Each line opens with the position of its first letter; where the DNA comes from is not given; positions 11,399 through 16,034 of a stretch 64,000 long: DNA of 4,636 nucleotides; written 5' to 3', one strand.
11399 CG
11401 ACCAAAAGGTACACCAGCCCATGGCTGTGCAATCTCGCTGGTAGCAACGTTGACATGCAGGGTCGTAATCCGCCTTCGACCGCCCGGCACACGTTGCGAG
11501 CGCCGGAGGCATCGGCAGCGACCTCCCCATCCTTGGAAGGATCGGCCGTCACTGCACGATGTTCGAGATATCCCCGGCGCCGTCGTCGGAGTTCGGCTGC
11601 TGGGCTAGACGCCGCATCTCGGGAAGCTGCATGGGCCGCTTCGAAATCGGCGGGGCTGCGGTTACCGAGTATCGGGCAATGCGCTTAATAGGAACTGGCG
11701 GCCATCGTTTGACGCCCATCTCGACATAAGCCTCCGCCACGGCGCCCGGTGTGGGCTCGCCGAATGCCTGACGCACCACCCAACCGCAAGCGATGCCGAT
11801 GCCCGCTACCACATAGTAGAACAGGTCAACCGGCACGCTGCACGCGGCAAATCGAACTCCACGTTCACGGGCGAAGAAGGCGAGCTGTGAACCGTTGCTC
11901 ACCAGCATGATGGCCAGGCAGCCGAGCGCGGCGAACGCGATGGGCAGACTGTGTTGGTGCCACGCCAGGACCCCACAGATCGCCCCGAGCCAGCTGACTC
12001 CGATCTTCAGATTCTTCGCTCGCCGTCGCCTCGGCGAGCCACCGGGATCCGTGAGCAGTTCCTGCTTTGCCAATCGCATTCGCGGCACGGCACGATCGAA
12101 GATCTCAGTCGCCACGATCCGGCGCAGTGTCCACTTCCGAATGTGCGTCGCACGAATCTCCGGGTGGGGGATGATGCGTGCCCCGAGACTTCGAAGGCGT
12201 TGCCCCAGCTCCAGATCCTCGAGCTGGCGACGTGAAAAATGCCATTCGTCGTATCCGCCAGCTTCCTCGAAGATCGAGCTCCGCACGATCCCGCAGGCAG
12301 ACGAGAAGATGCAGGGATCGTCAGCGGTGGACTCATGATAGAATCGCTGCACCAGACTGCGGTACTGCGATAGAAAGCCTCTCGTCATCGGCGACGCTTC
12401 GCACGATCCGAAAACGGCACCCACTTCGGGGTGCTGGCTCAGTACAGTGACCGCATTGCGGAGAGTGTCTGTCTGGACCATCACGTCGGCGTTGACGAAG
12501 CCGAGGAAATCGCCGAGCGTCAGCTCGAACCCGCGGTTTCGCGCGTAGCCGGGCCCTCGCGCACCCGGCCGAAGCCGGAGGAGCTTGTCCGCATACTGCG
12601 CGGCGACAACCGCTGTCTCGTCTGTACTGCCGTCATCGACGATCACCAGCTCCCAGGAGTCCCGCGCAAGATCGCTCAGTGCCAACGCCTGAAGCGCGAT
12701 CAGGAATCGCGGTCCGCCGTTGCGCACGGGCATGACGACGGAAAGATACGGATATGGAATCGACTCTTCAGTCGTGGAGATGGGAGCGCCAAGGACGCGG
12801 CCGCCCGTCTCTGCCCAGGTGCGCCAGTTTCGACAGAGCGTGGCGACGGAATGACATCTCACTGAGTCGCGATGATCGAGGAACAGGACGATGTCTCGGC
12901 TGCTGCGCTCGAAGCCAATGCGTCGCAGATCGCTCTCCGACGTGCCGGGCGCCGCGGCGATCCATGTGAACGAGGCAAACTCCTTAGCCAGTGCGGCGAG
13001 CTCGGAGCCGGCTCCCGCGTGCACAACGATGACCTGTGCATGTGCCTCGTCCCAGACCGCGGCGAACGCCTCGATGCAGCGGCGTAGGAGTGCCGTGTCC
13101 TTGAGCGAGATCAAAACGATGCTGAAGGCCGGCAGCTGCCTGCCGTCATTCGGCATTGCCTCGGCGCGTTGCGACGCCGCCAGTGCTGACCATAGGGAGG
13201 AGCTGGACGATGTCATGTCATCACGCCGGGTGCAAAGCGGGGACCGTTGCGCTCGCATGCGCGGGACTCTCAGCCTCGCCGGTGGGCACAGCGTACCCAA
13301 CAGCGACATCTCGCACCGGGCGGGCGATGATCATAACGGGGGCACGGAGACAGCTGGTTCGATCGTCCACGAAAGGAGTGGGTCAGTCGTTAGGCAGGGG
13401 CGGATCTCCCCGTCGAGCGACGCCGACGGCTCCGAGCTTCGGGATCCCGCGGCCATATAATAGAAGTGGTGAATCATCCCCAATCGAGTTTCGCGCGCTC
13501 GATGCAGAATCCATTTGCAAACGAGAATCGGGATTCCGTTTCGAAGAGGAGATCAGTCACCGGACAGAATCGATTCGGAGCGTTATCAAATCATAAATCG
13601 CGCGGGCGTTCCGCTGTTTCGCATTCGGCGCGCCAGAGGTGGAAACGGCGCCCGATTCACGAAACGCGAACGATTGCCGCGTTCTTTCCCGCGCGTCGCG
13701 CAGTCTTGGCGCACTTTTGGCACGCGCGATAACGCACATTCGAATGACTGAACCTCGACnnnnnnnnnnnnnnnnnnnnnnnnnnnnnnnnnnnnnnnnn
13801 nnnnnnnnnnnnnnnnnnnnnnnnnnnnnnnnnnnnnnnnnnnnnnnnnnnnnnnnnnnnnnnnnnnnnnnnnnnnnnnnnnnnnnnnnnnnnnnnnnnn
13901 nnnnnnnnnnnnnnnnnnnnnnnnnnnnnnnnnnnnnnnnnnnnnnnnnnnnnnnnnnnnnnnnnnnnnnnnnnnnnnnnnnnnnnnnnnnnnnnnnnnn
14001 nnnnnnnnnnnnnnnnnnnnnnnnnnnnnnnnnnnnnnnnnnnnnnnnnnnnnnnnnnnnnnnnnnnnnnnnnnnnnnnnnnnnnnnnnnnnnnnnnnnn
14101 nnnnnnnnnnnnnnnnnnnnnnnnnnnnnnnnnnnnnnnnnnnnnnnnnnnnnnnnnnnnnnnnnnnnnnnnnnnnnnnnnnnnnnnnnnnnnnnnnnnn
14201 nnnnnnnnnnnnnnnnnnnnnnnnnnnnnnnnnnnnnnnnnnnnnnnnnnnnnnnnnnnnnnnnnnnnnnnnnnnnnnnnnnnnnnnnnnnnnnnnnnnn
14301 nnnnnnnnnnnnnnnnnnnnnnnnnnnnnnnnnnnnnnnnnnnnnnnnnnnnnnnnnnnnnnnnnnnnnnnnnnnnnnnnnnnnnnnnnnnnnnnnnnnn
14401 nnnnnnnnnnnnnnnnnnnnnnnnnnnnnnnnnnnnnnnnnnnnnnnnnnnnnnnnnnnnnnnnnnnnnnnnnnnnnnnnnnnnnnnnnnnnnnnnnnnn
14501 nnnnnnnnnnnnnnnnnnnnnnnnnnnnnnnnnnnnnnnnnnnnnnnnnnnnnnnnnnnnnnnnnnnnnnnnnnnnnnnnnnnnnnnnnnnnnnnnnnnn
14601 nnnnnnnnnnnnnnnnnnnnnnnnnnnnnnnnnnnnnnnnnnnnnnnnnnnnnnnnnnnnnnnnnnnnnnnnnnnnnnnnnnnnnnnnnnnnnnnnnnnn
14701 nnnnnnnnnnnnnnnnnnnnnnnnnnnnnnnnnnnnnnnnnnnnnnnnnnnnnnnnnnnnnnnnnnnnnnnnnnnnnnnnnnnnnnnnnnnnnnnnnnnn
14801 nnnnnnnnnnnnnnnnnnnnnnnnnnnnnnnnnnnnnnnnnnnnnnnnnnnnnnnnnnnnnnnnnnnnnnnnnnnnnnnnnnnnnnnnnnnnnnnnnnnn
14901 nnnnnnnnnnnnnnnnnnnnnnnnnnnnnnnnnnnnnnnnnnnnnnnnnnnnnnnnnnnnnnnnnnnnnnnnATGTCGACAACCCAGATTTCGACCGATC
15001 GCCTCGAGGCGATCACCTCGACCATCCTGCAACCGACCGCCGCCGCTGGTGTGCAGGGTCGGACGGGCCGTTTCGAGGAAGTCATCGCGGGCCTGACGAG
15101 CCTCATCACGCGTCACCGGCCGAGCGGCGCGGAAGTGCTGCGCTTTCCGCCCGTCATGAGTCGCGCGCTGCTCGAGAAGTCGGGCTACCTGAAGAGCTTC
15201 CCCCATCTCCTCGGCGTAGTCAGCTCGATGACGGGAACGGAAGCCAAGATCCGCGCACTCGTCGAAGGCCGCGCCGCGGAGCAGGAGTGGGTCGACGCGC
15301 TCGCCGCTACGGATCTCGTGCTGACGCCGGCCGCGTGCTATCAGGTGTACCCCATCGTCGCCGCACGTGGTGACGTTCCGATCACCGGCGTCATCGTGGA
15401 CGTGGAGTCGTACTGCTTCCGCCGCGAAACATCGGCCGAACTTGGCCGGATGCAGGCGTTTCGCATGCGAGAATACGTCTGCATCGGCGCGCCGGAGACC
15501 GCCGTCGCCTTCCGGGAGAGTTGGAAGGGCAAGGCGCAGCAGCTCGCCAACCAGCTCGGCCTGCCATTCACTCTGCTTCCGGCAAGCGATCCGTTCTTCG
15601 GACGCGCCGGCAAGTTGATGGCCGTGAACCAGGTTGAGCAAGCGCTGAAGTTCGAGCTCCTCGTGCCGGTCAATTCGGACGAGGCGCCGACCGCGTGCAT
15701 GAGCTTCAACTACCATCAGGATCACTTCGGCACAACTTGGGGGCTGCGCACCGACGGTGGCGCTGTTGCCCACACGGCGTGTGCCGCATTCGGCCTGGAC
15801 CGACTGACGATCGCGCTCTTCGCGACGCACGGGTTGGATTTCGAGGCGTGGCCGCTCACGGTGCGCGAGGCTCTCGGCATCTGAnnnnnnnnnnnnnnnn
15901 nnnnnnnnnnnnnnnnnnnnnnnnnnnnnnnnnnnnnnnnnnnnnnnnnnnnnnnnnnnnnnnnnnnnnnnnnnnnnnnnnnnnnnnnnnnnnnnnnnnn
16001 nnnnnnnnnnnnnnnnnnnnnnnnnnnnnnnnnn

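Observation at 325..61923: One non-palindromic 8-mer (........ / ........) is massively over-represented and overrides codon preference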

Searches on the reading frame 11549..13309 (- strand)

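Call 8: search_protein_families(library=pfam, proteins=[window:11549-13309:-])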
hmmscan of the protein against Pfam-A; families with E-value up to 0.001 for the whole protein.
window:11549-13309:- (586 aa): 4 families
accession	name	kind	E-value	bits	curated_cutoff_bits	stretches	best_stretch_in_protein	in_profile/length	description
PF00535.33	Glycos_transf_2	-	4.3e-23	82.5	23.3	1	190-325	1-141/168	Glycosyl transferase family 2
PF10111.15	Glyco_tranf_2_2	-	6.7e-11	42.6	27.3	1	190-379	1-206/276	Glycosyltransferase like family 2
PF13641.12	Glyco_tranf_2_3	-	3.1e-09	37.6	27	1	207-391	21-213/230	Glycosyltransferase like family 2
PF13506.12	Glyco_transf_21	-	0.00039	20.4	21.7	0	267-397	32-164/174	Glycosyl transferase family 21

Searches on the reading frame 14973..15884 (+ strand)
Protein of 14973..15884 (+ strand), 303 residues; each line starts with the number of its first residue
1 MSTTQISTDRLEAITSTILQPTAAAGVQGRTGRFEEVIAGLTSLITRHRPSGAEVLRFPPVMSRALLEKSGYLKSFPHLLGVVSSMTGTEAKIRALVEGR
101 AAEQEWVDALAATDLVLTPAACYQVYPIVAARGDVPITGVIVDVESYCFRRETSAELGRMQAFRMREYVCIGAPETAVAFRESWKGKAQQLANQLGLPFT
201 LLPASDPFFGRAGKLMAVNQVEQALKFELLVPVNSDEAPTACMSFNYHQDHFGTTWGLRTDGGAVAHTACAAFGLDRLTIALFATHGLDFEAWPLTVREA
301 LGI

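Call 14: search_protein_families(library=pfam, proteins=[window:14973-15884:+])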
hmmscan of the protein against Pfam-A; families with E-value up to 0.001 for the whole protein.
window:14973-15884:+ (303 aa): 1 family
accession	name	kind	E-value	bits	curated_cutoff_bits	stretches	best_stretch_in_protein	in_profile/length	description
PF00587.30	tRNA-synt_2b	-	8.8e-05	23.1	29.3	1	146-283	43-176/179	tRNA synthetase class II core domain (G, H, P, S and T)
